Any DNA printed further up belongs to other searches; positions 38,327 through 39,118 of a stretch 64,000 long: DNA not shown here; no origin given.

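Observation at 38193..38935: Panacea (DUF4065/SocA-like) antitoxin gene with small downstream partner ORF inside the tRNA-linked islet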

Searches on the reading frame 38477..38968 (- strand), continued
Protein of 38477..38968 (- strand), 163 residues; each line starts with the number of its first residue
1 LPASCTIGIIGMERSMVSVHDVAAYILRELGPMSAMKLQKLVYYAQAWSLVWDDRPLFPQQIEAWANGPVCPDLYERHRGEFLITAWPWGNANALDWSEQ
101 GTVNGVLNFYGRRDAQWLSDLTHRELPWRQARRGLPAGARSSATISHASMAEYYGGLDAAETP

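Call 37: predict_structure(alignment_id=A2)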
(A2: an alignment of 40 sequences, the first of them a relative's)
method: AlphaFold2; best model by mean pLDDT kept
length: 146 residues; sequences in the alignment: 40
mean_pLDDT: 85.7   pTM: 0.73
mean pLDDT of the five models: 85.7, 85.1, 85.0, 83.4, 82.9
residues with pLDDT >= 90: 85; 70-90: 43; 50-70: 17; < 50: 1
segments of 3 or more residues with pLDDT < 50: none
pLDDT, mean of each block of 10 residues (from residue 1): 66 73 74 88 83 95 96 87 94 88 93 94 94 89 64
secondary structure, 60 per line:
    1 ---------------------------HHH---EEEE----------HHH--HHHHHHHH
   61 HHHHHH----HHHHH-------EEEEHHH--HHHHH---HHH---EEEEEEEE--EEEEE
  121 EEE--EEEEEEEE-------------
elements in order: E34-37 H53-66 H71-75 E83-86 H92-96 E106-113 E116-123 E126-133
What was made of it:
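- The AlphaFold2 model of the full-length relative P0134 has pLDDT 85.7 (call 37).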

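Call 42: fold_search(model_id=the predicted structure, library=pdb)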
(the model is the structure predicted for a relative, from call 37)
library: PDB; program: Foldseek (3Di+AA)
matches with E <= 10: 189; with E <= 0.001: 0
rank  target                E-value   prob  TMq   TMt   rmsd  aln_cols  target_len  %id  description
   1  8yxv_E                4.1e-02  0.90  0.34  0.52   5.5       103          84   13  Toxin-antitoxin complex from Streptococcus pneumoniae (released 2025-04-09)
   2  5ixl_B                8.2e-02  0.77  0.32  0.44   6.3        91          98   18  Structure of P. vulgaris HigB toxin Y91A variant (released 2016-07-20)
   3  5ixl_A                1.1e-01  0.77  0.32  0.44   4.6       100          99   15  Structure of P. vulgaris HigB toxin Y91A variant (released 2016-07-20)
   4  5ixl_D                1.7e-01  0.63  0.31  0.45   5.9        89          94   18  Structure of P. vulgaris HigB toxin Y91A variant (released 2016-07-20)
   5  3oei_K                1.8e-01  0.60  0.32  0.49   5.6        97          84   13  Crystal structure of Mycobacterium tuberculosis RelJK (Rv3357-Rv3358-RelBE3) (released 2011-03-16)
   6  6n90_B                1.8e-01  0.47  0.32  0.46   5.9       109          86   12  YoeB/ParE toxin from Agrobacterium tumefaciens (released 2019-11-06)
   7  3oei_C                2.0e-01  0.66  0.34  0.51   5.6       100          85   13  Crystal structure of Mycobacterium tuberculosis RelJK (Rv3357-Rv3358-RelBE3) (released 2011-03-16)
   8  4mct_D                2.4e-01  0.57  0.31  0.45   6.1        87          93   17  P. vulgaris HIGBA structure, crystal form 1 (released 2013-12-11)
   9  4px8                  2.6e-01  0.60  0.33  0.45   4.5        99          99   15  Structure of P. vulgaris HigB toxin (released 2015-10-21)
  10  4ypb_QY               3.0e-01  0.44  0.29  0.42   5.5        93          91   15  Precleavage 70S structure of the P. vulgaris HigB DeltaH92 toxin bound to the AAA codon (released 2015-10-21)
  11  4mcx_D                3.2e-01  0.41  0.33  0.47   8.2       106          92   15  P. vulgaris HIGBA structure, crystal form 2 (released 2013-12-11)
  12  7v5y_E                3.4e-01  0.51  0.35  0.52   6.0       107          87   13  Crystal structure of hexameric complex of Sa2YoeB-Sa2YefM toxin-antitoxin from Staphylococcus aureus (released 2021-12-15)
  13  4mct_B                4.1e-01  0.66  0.35  0.51   4.0        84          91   20  P. vulgaris HIGBA structure, crystal form 1 (released 2013-12-11)
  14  5ixl_C                4.1e-01  0.30  0.28  0.40   5.4        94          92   14  Structure of P. vulgaris HigB toxin Y91A variant (released 2016-07-20)
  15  3oei_G                4.3e-01  0.47  0.34  0.51   5.6        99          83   13  Crystal structure of Mycobacterium tuberculosis RelJK (Rv3357-Rv3358-RelBE3) (released 2011-03-16)
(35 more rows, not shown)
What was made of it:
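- On RelE/ParE toxin superfamily: Foldseek E-values are weak at 0.04 and above (call 42).
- The top 26 Foldseek PDB hits are of the same kind, though weak at E 0.04-1.3 (call 42).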

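Call 48: search_dna_similar(query=P0134, collection=phages, mode=protein, max_evalue=10, max_rows=25)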
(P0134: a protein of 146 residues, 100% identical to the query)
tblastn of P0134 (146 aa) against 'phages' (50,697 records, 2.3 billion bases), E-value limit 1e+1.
Records with a match: 19; places in all: 19; records where one place covers at least 80% of the query: 1.
Best place of each record, by identity: <60% 19.
By first word of the organism name: Helicobacter 15; Bacteriophage 2; Pseudomonas 1; Mycobacterium 1.
By host as written in the record: Helicobacter pylori 7; Helicobacter pylori Pt11470 2; Helicobacter pylori strain 3401 2; - 1; Helicobacter cetorum 1; Helicobacter pylori Pt11444 1; Helicobacter pylori Pt11509 1; Helicobacter pylori NY43 1; and 3 more.
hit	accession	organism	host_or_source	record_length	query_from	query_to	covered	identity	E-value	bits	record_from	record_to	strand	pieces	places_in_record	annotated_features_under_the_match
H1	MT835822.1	Bacteriophage sp.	human fecal samples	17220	1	141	97%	26.5%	3e-5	48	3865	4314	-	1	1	record has no annotation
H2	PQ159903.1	Helicobacter phage Pt11470_2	Helicobacter pylori Pt11470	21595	49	83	24%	48.6%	1e+0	35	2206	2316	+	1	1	ATPase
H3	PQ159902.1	Helicobacter phage Pt11470_1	Helicobacter pylori Pt11470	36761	49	83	24%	48.6%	1e+0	35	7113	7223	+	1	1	DNA repair protein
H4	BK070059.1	Bacteriophage sp.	Helicobacter cetorum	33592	50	83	23%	50.0%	1e+0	34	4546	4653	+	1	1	Replicative DNA helicase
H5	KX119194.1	Helicobacter phage FrG12G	Helicobacter pylori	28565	49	83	24%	45.9%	3e+0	33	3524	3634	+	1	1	putative DNA helicase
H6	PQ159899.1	Helicobacter phage Pt11444_1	Helicobacter pylori Pt11444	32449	49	83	24%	45.9%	5e+0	33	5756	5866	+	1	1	DNA helicase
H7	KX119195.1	Helicobacter phage FrGC43A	Helicobacter pylori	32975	49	83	24%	45.9%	5e+0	33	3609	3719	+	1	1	putative DNA helicase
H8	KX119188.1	Helicobacter phage FrB41M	Helicobacter pylori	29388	49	83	24%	45.9%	6e+0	32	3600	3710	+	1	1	putative DNA helicase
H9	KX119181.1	Helicobacter phage Pt259G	Helicobacter pylori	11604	49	83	24%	45.9%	6e+0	32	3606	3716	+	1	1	DNA repair protein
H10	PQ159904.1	Helicobacter phage Pt11509_1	Helicobacter pylori Pt11509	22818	49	83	24%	45.9%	6e+0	32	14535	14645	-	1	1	DNA repair protein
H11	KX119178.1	Helicobacter phage Pt5303G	Helicobacter pylori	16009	49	83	24%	45.9%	6e+0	32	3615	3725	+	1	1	DNA repair protein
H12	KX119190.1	Helicobacter phage Pt4472G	Helicobacter pylori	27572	49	83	24%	45.9%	7e+0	32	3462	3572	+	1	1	putative DNA helicase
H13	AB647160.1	Helicobacter phage KHP30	Helicobacter pylori strain 3401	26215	49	83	24%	45.9%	9e+0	32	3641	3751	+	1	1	putative DNA helicase, putative DNA repair protein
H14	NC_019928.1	Helicobacter phage KHP30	Helicobacter pylori strain 3401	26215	49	83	24%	45.9%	9e+0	32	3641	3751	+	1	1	helicase DnaB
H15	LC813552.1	Helicobacter phage KHP30T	Helicobacter pylori NY43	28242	49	83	24%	45.9%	9e+0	32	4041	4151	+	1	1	hypothetical protein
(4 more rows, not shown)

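Call 49: search_dna_similar(query=P0002, collection=phages, mode=protein, max_evalue=0.001, max_rows=40)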
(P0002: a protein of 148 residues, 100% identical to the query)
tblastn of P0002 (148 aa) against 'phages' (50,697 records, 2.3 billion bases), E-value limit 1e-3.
Records with a match: 150; places in all: 154; records where one place covers at least 80% of the query: 54.
Best place of each record, by identity: <60% 150.
By first word of the organism name: Streptococcus 27; Pseudomonas 20; Stx2a-converting 19; Bacteriophage 18; Paenibacillus 15; Escherichia 8; Burkholderia 6; Staphylococcus 6; Listeria 5; Riemerella 4; and 17 more.
By host as written in the record: - 30; Pseudomonas aeruginosa 18; Helicobacter cinaedi 12; Paenibacillus larvae 11; Listeria monocytogenes 4; Riemerella anatipestifer 3; Staphylococcus aureus 3; Paenibacillus larvae 2006 2; and 61 more.
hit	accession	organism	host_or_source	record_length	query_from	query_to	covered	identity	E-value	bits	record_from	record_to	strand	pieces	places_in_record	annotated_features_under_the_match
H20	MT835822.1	Bacteriophage sp.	human fecal samples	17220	1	145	98%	53.8%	4e-42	154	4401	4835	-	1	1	record has no annotation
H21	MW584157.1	Mycobacterium phage prophi68-1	Mycobacterium abscessus GD68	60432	1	139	94%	50.7%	1e-37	140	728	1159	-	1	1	3: GepA-like toxin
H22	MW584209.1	Mycobacterium phage prophiGD04-1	Mycobacterium abscessus GD04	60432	1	139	94%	50.7%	1e-37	140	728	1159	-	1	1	3: GepA-like toxin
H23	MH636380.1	Cylindrospermopsis raciborskii virus RM-2018a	Reeuwijkse Plassen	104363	1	139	94%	38.6%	7e-18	84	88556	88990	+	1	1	putative phage-associated protein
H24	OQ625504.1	Cylindrospermopsis phage Cr-LKS4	Cylindrospermopsis raciborskii KLL07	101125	1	139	94%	37.2%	2e-18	86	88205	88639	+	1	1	hypothetical protein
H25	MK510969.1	Pseudomonas phage vB_Pae_CF60a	Pseudomonas aeruginosa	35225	1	126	85%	40.6%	2e-15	77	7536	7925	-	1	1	hypothetical protein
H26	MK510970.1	Pseudomonas phage vB_Pae_CF67a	Pseudomonas aeruginosa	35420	1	126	85%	40.6%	2e-15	77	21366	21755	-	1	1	hypothetical protein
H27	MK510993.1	Pseudomonas phage vB_Pae_BR201a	Pseudomonas aeruginosa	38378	1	126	85%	40.6%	2e-15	77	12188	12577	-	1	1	hypothetical protein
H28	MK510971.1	Pseudomonas phage vB_Pae_CF79a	Pseudomonas aeruginosa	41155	1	126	85%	40.6%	2e-15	77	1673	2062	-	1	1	hypothetical protein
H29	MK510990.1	Pseudomonas phage vB_Pae_BR133a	Pseudomonas aeruginosa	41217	1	126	85%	40.6%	2e-15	77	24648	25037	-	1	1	hypothetical protein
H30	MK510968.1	Pseudomonas phage vB_Pae_CF55b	Pseudomonas aeruginosa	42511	1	126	85%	40.6%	2e-15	77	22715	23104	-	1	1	hypothetical protein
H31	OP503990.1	Paenibacillus phage Dash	Paenibacillus larvae 2006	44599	3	142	95%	36.1%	1e-13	72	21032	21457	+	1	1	hypothetical protein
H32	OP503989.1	Paenibacillus phage Callan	Paenibacillus larvae 2006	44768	3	142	95%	36.1%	1e-13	72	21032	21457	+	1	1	hypothetical protein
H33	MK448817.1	Streptococcus phage Javan59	Streptococcus anginosus 1505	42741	3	139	93%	36.4%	2e-14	74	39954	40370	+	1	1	hypothetical protein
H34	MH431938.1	Paenibacillus phage C7Cdelta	Paenibacillus larvae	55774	3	142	95%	35.4%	3e-15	77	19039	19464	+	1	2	hypothetical protein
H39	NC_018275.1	Salmonella phage vB_SemP_Emek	Salmonella serovar Haardt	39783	1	139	94%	35.6%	7e-16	79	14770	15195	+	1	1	DUF4065 domain-containing protein | hypothetical protein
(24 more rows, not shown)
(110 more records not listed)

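Call 50: get_annotated_region(hit=H39, flank=1500)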
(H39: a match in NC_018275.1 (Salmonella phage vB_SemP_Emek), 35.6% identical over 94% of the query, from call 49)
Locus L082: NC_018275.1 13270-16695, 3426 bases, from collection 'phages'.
description: Salmonella phage vB_SemP_Emek, complete genome.
organism: Salmonella phage vB_SemP_Emek (NCBI taxid 1168548)
taxonomy: Viruses; Duplodnaviria; Heunggongvirae; Uroviricota; Caudoviricetes; Lederbergvirus
host: Salmonella serovar Haardt; source: sewage; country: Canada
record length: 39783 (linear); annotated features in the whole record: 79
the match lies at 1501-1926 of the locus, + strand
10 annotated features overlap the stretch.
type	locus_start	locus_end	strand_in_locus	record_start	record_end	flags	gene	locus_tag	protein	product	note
CDS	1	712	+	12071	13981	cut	-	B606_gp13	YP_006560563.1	DNA transfer protein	similar to N-terminus of YP_516199.1 phage DNA transfer protein [Sodalis phage phiSG1] and C-terminus of YP_063718.1 ...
CDS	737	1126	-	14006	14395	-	-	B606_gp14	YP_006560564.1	hypothetical protein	similar to NP_958214.1 gene 38 protein [Enterobacteria phage Sf6]; orf129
CDS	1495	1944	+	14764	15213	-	-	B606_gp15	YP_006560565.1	DUF4065 domain-containing protein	orf149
CDS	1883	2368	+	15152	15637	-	-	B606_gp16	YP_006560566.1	hypothetical protein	orf161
regulatory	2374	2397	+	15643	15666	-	-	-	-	terminator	rho-independent terminator; discovered using MFOLD 3.2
CDS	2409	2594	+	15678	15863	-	-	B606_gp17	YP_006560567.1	hypothetical protein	orf61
CDS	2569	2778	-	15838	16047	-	-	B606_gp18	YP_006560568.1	hypothetical protein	orf69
CDS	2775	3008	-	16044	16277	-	-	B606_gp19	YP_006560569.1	hypothetical protein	orf77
CDS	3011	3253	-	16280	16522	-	mnt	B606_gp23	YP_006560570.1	partition protein ATPase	similar to N-terminus of NP_059641.1 Mnt [Enterobacteria phage P22]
CDS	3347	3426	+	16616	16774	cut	arc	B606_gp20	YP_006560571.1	Arc-like repressor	similar to NP_059642.1 Arc [Enterobacteria phage P22]; motifs: pfam03869; transcriptional repressor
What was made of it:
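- The module also occurs in phages and prophages (calls 48-50).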

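Call 51: get_annotated_region(hit=H21, flank=1500)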
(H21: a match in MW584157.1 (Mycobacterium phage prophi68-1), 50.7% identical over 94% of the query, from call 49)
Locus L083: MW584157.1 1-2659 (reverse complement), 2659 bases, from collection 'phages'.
description: Mycobacterium phage prophi68-1, complete genome.
organism: Mycobacterium phage prophi68-1 (NCBI taxid 2813220)
taxonomy: Viruses; Duplodnaviria; Heunggongvirae; Uroviricota; Caudoviricetes
host: Mycobacterium abscessus GD68; source: -; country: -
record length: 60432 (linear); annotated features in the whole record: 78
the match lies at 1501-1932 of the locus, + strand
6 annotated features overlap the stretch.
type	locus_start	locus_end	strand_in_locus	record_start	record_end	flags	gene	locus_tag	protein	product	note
CDS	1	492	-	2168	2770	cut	6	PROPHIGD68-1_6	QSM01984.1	hypothetical protein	-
CDS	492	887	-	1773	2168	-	5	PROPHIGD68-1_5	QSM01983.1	WXG motif protein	-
CDS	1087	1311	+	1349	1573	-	4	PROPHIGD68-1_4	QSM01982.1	hypothetical protein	-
CDS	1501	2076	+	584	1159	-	3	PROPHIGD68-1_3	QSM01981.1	GepA-like toxin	-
CDS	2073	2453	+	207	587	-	2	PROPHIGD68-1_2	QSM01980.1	antitoxin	-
CDS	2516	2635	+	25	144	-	1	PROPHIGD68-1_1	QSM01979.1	hypothetical protein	-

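Call 68: list_cluster_members(proteins=[P0002, L012:3439-3903:+, L023:3456-3962:+, L056:3510-3992:+, L057:3438-3887:+, L066:1127-1624:+, L051:3511-3990:+, L073:3436-3879:+])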
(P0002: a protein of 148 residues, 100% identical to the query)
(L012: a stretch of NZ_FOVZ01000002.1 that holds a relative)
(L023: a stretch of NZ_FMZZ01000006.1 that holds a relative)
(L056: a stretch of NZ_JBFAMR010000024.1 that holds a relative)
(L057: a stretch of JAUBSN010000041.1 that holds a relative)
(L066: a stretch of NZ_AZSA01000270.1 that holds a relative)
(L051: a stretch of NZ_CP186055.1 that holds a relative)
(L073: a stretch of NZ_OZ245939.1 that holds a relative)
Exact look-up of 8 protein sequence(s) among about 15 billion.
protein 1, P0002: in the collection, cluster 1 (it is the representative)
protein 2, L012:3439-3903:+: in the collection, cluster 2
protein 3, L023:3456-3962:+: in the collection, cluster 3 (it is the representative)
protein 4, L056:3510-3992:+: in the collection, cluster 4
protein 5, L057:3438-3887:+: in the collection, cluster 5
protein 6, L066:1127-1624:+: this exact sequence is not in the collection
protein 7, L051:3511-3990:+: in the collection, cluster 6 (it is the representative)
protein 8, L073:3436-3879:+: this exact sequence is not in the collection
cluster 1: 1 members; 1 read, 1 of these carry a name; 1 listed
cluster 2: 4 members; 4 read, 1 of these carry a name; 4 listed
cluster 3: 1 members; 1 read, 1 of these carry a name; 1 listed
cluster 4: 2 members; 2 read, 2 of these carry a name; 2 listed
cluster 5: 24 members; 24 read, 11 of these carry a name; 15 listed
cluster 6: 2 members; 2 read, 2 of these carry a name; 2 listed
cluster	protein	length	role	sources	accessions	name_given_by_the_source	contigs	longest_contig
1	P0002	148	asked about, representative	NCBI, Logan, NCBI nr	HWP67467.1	MAG TPA: type II toxin-antitoxin system antitoxin SocA domain-containing protein ... | type II toxin-antitoxin system antitoxin SocA domain-containing protein [Candidatus ...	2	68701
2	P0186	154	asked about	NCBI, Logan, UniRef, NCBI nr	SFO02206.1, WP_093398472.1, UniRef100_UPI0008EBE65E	hypothetical protein [Sphingomonas sp. OK281] | hypothetical protein n=1 Tax=Sphingomonas sp. OK281 TaxID=1881067 RepID=UPI0008EBE65E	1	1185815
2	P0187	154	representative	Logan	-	-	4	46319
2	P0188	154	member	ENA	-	-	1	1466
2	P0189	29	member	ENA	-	-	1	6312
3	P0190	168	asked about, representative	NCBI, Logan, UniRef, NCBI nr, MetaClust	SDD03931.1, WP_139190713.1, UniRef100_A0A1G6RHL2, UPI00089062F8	hypothetical protein [Actinokineospora iranica] | Uncharacterized protein n=1 Tax=Actinokineospora iranica TaxID=1271860 ... | status=active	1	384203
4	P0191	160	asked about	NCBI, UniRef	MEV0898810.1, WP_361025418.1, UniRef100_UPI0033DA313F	hypothetical protein [Actinoplanes sp. NPDC049802] | hypothetical protein n=1 Tax=Actinoplanes sp. NPDC049802 TaxID=3154742 RepID=UPI0033DA313F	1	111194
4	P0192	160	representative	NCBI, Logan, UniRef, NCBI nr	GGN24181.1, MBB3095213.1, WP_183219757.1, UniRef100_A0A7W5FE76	hypothetical protein FHR83_002876 [Actinoplanes campanulatus] | Uncharacterized protein n=1 Tax=Actinoplanes campanulatus TaxID=113559 ... | hypothetical protein [Actinoplanes campanulatus]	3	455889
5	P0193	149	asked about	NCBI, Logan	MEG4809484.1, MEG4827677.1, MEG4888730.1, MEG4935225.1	hypothetical protein QUA82_17890 [Microcoleus sp. F8-D3]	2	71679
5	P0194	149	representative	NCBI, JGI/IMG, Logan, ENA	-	hypothetical protein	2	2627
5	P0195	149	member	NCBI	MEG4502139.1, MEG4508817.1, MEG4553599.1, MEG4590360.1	hypothetical protein QUA81_01250 [Microcoleus sp. F6_B4]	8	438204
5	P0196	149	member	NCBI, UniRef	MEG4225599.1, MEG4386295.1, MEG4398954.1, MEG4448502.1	hypothetical protein QUA35_06345 [Microcoleus sp. N9_B2] | hypothetical protein n=2 Tax=Microcoleus TaxID=44471 RepID=UPI002FD433F1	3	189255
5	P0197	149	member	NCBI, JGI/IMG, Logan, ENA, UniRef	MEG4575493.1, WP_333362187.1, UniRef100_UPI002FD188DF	hypothetical protein QUA56_22865 [Microcoleus sp. N3A4] | hypothetical protein | hypothetical protein n=1 Tax=Microcoleus sp. N3A4 TaxID=3055379 RepID=UPI002FD188DF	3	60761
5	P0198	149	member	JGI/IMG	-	hypothetical protein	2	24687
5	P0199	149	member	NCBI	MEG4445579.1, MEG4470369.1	hypothetical protein QUB47_26605 [Microcoleus sp. AT9_B5]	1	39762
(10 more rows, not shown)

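Call 70: search_solved_structures(query=A2, max_evalue=10)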
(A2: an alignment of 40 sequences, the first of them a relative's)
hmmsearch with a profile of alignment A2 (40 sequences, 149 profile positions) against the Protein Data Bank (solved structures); distinct sequences matched with E-value up to 10: 3.
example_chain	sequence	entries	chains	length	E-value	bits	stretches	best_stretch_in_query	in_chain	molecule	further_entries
1xzp_A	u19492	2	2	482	0.57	13.6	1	47-111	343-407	Probable tRNA modification GTPase trmE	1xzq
5gm6_H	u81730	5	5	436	3.2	11.1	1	54-109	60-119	Cold sensitive U2 snRNA suppressor 1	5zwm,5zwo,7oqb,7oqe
5nrl_Q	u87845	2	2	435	3.2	11.1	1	54-109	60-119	Cold sensitive U2 snRNA suppressor 1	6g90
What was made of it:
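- On RelE/ParE toxin superfamily: The PDB sequence profile search gave nothing (call 70).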

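Call 71: search_protein_families(library=phrogs, proteins=[P0134, P0002, L082:1883-2368:+, P0150, P0173], max_evalue=0.01)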
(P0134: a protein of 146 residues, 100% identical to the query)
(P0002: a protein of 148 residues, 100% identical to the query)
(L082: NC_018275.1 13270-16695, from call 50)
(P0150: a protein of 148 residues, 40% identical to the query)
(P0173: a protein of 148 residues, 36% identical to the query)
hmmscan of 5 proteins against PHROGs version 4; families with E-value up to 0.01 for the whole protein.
P0134 (146 aa): 1 family
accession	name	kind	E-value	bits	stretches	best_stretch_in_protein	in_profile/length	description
phrog_8366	-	unknown function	8e-05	23.8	1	47-140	47-139/140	-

P0002 (148 aa): 2 families
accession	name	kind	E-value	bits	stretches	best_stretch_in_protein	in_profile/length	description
phrog_1281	-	unknown function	3.5e-35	122.4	1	1-142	7-153/195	-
phrog_10390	-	unknown function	1.1e-27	98.4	1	3-139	150-291/299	-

L082:1883-2368:+ (161 aa): 1 family
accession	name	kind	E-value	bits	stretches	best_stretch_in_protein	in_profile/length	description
phrog_8366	-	unknown function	9.1e-66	221.3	1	23-161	1-140/140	-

P0150 (148 aa): 1 family
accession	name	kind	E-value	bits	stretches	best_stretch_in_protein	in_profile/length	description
phrog_8366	-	unknown function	6.4e-08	33.8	1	35-142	38-139/140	-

P0173 (148 aa): 1 family
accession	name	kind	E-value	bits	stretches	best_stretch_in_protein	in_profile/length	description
phrog_8366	-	unknown function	7.1e-13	49.9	1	1-142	1-139/140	-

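Call 72: search_protein_families(library=padloc, proteins=[P0134, P0002, L082:1883-2368:+, P0150, P0173], max_evalue=0.01)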
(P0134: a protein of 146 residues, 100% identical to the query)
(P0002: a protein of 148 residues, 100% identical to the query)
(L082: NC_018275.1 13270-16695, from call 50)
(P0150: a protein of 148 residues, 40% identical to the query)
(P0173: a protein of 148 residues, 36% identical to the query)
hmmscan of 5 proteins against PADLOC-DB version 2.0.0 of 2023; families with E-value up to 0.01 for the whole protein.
P0134 (146 aa): 1 family
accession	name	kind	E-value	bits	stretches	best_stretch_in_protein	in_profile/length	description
PDLC03891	NsnC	-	5.4e-05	20.8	1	43-138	188-280/284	-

P0002 (148 aa): 0 families

L082:1883-2368:+ (161 aa): 1 family
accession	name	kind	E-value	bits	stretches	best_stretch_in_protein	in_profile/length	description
PDLC03891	NsnC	-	6.6e-06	23.9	1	53-157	178-279/284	-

P0150 (148 aa): 0 families

P0173 (148 aa): 0 families
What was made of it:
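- The T1 domain weakly matches the C-terminus of PADLOC NsnC at E 5e-5 and 7e-6 (call 72).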
